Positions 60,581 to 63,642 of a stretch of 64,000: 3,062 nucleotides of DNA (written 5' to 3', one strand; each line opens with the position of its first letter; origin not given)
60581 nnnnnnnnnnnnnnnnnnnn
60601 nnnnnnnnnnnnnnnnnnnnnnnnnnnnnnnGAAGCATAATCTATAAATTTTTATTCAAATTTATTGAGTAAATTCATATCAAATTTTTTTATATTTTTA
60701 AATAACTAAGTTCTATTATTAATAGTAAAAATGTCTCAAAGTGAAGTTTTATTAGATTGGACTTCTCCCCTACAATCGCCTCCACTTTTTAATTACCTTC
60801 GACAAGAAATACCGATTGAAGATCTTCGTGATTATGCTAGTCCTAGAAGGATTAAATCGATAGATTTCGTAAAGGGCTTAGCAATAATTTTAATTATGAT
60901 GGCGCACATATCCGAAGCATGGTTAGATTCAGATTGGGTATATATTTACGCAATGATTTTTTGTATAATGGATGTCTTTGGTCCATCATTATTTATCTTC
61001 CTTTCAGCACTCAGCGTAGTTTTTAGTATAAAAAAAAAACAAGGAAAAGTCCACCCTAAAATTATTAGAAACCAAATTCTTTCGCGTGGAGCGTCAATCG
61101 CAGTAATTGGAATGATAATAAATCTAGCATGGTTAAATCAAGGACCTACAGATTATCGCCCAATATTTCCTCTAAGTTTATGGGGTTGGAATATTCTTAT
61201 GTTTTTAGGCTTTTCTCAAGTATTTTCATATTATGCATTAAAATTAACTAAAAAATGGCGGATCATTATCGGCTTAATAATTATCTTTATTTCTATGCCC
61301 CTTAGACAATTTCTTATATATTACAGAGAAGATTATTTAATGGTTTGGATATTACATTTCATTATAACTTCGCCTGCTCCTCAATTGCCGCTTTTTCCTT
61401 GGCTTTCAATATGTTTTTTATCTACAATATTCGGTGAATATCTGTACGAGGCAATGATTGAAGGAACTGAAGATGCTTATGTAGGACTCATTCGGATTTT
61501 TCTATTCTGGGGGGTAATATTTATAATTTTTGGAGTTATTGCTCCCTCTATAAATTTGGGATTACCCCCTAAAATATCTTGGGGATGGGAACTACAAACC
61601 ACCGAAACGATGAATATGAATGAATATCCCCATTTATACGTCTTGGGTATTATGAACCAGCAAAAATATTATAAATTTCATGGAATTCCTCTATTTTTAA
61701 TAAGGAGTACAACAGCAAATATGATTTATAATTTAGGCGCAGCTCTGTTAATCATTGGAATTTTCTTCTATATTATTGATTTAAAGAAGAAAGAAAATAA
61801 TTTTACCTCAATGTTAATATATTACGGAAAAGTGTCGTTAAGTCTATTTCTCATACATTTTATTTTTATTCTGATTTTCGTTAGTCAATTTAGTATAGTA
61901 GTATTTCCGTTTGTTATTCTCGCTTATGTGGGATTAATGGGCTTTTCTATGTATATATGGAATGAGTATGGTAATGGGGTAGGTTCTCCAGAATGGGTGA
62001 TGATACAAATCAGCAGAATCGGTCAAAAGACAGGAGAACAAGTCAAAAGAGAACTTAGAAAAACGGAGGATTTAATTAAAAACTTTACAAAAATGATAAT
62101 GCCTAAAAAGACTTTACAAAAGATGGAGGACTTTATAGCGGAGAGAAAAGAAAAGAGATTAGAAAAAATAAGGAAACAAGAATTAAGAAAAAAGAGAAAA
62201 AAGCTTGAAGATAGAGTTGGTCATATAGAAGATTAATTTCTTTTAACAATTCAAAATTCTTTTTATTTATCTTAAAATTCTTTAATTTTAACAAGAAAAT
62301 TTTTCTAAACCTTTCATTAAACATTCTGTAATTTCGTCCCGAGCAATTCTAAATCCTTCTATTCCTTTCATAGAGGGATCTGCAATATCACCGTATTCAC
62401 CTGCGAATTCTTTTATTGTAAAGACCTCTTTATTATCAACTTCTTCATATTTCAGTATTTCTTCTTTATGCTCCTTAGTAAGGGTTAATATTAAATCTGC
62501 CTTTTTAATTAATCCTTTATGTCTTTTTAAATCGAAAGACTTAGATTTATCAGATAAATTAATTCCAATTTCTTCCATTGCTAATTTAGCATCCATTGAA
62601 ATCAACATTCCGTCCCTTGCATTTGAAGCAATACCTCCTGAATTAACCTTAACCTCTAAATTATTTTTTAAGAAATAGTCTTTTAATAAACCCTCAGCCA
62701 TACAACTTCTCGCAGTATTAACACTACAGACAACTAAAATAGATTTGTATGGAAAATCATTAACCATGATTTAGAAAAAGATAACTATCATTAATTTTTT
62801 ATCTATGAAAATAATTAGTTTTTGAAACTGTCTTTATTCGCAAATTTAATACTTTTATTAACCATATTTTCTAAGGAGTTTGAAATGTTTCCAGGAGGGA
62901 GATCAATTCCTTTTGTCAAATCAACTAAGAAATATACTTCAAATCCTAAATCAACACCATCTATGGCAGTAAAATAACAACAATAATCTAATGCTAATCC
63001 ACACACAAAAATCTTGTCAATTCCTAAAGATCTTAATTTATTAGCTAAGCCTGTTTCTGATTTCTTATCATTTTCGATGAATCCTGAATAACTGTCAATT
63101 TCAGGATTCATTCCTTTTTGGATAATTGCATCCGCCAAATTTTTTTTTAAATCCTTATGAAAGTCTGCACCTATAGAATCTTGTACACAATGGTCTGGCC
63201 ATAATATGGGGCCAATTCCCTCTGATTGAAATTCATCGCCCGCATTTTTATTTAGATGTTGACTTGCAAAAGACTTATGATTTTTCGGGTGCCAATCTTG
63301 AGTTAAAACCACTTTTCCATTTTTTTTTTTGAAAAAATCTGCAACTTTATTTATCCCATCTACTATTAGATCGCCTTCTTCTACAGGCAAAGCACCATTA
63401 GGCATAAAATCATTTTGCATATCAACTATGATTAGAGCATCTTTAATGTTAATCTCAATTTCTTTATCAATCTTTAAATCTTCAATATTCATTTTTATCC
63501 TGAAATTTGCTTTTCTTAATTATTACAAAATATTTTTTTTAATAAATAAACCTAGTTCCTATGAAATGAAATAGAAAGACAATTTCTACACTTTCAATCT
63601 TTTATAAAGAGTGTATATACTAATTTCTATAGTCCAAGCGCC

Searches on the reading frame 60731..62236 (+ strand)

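Call 43: search_protein_families(library=pfam, proteins=[window:60731-62236:+], max_evalue=0.01)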
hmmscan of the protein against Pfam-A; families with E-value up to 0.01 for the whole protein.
window:60731-62236:+ (501 aa): 2 families
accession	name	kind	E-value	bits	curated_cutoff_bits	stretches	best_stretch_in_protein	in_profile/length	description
PF07786.18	HGSNAT_cat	-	6.1e-13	49.3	22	1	40-244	1-193/222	Heparan-alpha-glucosaminide N-acetyltransferase, catalytic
PF01757.29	Acyl_transf_3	-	5.6e-06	26.1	31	1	42-410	2-325/326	Acyltransferase domain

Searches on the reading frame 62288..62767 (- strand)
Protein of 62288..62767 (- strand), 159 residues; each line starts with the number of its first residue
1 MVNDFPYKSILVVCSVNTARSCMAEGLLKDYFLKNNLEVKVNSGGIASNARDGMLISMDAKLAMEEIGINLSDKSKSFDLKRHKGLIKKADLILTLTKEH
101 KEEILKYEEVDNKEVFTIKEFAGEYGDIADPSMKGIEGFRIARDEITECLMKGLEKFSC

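Call 43: search_protein_families(library=pfam, proteins=[window:62288-62767:-], max_evalue=0.01)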
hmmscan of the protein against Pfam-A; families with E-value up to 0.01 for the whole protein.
window:62288-62767:- (159 aa): 2 families
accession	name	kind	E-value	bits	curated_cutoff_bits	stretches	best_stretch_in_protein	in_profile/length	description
PF01451.26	LMWPc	-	2.1e-19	70.6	23.2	1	10-151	1-141/144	Low molecular weight phosphotyrosine protein phosphatase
PF02302.22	PTS_IIB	-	0.00045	21.2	23.6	0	10-45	2-37/90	PTS system, Lactose/Cellobiose specific IIB subunit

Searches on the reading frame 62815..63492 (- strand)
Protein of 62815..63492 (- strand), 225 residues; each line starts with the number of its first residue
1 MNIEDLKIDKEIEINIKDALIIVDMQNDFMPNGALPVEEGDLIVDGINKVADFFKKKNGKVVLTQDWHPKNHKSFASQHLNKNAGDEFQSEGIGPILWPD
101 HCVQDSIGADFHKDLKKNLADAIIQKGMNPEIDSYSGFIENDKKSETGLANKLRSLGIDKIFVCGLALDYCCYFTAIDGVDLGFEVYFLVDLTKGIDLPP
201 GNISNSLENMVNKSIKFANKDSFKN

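Call 43: search_protein_families(library=pfam, proteins=[window:62815-63492:-], max_evalue=0.01)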
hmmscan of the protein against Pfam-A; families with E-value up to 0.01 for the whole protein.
window:62815-63492:- (225 aa): 1 family
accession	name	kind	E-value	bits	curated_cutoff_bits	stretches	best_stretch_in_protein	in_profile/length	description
PF00857.26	Isochorismatase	-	1.1e-26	94.5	27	1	19-197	2-152/175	Isochorismatase domain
